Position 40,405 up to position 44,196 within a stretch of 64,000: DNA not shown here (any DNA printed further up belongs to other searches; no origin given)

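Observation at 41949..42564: Histidine-phosphatase (PGAM-like) domain embedded inside isoleucyl-tRNA synthetase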

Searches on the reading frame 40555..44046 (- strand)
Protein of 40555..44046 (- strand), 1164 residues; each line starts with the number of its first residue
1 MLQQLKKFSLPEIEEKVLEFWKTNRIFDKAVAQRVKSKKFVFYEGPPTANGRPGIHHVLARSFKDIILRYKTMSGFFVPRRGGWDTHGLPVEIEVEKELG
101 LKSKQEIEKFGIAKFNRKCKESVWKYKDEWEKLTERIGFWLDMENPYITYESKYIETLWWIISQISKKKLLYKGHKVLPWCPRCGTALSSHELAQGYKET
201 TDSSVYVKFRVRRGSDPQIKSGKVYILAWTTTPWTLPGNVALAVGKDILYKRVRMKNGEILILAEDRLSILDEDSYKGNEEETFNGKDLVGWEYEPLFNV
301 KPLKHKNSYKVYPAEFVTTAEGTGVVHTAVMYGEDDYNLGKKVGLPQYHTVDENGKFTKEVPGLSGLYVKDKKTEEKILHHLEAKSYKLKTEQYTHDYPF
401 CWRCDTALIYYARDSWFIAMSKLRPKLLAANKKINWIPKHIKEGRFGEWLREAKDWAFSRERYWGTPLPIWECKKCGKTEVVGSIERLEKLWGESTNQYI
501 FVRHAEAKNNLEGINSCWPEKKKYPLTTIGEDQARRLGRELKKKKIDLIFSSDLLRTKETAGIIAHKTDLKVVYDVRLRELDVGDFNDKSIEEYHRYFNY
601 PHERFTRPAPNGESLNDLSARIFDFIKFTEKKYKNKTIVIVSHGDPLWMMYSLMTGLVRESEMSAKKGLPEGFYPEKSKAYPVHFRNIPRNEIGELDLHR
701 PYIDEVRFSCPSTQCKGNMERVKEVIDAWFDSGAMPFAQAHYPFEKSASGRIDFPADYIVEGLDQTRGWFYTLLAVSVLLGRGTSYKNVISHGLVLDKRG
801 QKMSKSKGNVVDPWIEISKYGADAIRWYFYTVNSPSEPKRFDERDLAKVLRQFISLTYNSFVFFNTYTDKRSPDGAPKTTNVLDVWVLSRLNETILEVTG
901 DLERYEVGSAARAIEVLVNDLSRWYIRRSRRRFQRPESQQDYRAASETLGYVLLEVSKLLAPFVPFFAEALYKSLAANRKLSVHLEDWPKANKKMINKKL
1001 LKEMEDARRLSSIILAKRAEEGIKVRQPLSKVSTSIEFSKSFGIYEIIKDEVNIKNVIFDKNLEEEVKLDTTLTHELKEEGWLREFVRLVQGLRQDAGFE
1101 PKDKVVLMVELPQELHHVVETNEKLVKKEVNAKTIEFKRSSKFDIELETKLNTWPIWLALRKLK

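Call 3: search_protein_families(library=pfam, proteins=[window:40555-44046:-], max_evalue=0.01)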
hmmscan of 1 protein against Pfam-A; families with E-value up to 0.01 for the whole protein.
window:40555-44046:- (1164 aa): 6 families
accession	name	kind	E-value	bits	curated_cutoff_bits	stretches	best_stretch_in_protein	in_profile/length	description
PF00133.28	tRNA-synt_1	-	5.8e-119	398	22.7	2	17-496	2-271/414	tRNA synthetases class I (I, L, M and V)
PF00300.27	His_Phos_1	-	4.8e-35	121.4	21.7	1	500-657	2-161/194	Histidine phosphatase superfamily (branch 1)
PF08264.19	Anticodon_1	-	5.7e-32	111.1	25.1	1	884-1031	1-146/148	Anticodon-binding domain of tRNA ligase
PF19302.4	DUF5915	-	2.2e-19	70.2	27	1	1067-1143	102-178/195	Domain of unknown function (DUF5915)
PF09334.17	tRNA-synt_1g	-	2.9e-15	56.4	20.1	1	770-848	295-373/391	tRNA synthetases class I (M)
PF01921.24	tRNA-synt_1f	-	0.00011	21.7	27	1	794-860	274-339/360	tRNA synthetases class I (K)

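Call 18: search_solved_structures(query=window:40555-44046:-, max_evalue=1e-20, show_alignments=2)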
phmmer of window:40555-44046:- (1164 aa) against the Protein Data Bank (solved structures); distinct sequences matched with E-value up to 1e-20: 24.
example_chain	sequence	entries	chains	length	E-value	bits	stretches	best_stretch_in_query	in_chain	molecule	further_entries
1ile_A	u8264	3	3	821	3.6e-244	816.4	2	4-489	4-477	ISOLEUCYL-TRNA SYNTHETASE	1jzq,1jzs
8c8w_A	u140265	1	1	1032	6.6e-241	805.6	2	9-490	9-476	Isoleucine--tRNA ligase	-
8c8u_A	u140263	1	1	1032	2.8e-239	800.2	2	9-490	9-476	Isoleucine--tRNA ligase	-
8c8v_A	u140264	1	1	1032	4.2e-239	799.6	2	9-490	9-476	Isoleucine--tRNA ligase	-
8c9d_A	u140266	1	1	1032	1.2e-237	794.8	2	9-490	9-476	Isoleucine--tRNA ligase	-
9w01_B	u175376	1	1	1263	2.1e-183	615.2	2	1-494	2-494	Isoleucine--tRNA ligase, cytoplasmic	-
6ldk_A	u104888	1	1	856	7.2e-175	586.9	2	7-494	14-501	Isoleucine--tRNA ligase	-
8wnd_A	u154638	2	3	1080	9e-172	576.7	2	6-493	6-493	isoleucine--tRNA ligase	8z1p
9wqs_A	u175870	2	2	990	8.2e-169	566.9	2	6-493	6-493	Isoleucine--tRNA ligase, cytoplasmic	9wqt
7d5c_A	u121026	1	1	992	8.2e-169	566.8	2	6-493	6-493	Isoleucine--tRNA ligase, cytoplasmic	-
8c9f_A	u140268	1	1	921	1e-107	364.5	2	9-505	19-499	Isoleucine--tRNA ligase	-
8c9e_A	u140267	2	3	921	3e-105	356.3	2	9-505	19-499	Isoleucine--tRNA ligase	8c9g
1ffy_A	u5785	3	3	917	2.3e-103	350.1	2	9-503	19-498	ISOLEUCYL-TRNA SYNTHETASE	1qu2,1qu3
8wnf_A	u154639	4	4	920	4.8e-81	276.2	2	11-478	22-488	Isoleucine--tRNA ligase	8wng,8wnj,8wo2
8wni_A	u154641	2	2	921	4.8e-81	276.2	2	11-478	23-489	Isoleucine--tRNA ligase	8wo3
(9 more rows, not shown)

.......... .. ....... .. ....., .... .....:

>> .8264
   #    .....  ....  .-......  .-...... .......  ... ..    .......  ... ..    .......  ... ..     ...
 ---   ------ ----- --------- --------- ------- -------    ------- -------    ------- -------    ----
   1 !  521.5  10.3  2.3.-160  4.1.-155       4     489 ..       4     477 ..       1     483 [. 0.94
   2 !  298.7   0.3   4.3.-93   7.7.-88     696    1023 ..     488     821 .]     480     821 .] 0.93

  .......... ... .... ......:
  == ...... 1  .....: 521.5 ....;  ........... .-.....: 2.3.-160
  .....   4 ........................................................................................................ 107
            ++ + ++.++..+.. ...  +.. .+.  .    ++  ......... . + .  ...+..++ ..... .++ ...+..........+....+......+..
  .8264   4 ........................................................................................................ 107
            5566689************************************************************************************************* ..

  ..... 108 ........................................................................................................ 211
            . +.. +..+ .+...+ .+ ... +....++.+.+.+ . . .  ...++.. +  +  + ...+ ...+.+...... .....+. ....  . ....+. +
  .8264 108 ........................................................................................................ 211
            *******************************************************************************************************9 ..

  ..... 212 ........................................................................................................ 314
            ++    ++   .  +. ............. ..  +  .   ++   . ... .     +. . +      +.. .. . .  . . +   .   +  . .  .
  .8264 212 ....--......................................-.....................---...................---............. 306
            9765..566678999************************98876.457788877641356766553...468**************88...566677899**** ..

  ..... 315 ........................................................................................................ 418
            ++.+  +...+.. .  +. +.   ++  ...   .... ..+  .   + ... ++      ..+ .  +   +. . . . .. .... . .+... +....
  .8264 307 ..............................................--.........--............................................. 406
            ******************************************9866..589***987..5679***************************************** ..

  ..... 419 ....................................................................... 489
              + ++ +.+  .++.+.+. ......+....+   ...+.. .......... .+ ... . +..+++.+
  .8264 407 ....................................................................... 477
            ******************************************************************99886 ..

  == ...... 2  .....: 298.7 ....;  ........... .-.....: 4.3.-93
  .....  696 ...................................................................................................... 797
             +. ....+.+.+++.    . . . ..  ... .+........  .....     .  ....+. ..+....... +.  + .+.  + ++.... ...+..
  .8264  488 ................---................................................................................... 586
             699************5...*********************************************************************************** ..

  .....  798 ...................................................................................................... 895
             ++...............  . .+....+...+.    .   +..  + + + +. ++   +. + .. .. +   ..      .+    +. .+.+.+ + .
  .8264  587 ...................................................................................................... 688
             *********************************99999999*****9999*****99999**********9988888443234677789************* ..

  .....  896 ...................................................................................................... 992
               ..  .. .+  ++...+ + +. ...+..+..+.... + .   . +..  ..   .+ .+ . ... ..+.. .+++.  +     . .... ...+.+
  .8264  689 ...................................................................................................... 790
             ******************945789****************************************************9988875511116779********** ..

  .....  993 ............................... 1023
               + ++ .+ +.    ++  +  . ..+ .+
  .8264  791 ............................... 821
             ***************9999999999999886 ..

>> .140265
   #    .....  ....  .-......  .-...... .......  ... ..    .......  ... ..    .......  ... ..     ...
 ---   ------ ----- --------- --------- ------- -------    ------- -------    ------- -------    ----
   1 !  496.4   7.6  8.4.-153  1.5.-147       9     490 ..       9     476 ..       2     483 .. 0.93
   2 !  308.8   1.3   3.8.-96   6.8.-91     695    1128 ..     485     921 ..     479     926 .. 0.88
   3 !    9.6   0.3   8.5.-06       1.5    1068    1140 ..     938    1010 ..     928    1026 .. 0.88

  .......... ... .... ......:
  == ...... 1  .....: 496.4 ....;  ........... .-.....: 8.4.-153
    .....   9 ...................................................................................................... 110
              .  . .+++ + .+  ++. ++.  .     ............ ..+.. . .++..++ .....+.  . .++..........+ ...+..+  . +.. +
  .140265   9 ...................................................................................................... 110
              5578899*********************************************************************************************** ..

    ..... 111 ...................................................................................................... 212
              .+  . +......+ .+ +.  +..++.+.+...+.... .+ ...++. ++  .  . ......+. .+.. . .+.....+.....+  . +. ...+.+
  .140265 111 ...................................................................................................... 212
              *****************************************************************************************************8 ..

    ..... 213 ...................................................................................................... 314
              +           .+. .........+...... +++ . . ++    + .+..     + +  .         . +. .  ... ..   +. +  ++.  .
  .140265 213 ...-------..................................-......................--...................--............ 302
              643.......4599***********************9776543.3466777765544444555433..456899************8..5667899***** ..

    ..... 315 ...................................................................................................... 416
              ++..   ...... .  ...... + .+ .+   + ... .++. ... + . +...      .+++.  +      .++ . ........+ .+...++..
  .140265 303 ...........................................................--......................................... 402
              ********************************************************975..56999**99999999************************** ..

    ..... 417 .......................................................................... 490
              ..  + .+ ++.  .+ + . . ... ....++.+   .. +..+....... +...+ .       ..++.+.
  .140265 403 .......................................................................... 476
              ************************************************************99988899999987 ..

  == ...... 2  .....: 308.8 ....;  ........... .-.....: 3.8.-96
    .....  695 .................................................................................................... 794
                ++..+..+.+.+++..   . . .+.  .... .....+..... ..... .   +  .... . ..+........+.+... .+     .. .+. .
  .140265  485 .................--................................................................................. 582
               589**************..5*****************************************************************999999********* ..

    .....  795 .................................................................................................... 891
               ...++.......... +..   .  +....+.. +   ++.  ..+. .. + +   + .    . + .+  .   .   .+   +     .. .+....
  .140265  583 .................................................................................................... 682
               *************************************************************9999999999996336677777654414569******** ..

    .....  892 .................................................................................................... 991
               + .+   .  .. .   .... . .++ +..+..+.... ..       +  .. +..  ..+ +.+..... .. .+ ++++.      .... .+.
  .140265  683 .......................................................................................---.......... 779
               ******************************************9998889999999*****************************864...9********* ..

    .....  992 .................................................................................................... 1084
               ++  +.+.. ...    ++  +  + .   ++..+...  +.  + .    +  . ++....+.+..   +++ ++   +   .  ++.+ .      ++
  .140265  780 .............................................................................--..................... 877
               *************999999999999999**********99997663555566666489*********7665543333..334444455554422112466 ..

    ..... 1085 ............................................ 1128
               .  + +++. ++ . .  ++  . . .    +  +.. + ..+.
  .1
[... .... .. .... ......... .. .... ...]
